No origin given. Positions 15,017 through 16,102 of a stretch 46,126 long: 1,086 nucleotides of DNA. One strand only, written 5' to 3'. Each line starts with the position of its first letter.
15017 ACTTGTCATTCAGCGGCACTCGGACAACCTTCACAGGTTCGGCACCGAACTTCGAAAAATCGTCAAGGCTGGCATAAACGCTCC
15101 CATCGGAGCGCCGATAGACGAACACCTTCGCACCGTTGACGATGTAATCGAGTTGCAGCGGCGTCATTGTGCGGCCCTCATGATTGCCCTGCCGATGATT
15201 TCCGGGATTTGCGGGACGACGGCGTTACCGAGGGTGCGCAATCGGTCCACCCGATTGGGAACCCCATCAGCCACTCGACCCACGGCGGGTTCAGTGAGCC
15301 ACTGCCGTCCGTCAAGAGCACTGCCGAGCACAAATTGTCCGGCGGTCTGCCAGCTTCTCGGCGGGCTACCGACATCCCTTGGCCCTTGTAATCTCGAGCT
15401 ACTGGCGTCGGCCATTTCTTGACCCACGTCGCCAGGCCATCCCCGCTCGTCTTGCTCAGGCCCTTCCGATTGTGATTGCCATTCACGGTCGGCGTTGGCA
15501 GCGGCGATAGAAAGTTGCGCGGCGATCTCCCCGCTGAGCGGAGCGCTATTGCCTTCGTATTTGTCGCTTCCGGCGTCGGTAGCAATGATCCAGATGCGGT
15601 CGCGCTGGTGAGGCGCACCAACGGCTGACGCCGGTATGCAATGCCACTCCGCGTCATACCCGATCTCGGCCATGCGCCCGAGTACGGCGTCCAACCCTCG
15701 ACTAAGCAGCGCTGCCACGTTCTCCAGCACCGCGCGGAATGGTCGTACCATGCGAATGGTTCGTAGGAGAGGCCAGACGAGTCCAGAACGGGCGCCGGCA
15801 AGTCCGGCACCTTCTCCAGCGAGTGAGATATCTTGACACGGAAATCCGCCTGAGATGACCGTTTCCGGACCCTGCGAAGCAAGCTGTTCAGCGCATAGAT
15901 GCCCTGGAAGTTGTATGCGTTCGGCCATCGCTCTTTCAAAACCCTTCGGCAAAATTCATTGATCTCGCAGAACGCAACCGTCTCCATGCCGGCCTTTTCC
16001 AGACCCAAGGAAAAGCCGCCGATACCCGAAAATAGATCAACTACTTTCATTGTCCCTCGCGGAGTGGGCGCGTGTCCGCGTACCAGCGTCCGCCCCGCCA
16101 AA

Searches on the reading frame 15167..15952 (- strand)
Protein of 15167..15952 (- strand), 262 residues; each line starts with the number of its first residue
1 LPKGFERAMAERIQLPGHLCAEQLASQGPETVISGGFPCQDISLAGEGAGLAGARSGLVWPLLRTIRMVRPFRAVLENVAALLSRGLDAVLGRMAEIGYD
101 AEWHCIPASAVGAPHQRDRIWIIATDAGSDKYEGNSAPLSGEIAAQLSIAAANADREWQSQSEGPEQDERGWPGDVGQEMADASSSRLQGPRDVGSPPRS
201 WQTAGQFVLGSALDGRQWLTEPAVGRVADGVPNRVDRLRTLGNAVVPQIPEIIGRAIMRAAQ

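Call 22: search_protein_families(library=pfam, max_evalue=0.01, proteins=[window:15167-15952:-])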
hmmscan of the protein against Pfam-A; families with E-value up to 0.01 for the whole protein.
seq(262 aa): 1 family
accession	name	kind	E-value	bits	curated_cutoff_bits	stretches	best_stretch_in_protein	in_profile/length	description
PF00145.23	DNA_methylase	-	4.4e-23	82.6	22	1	32-131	64-167/324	C-5 cytosine-specific DNA methylase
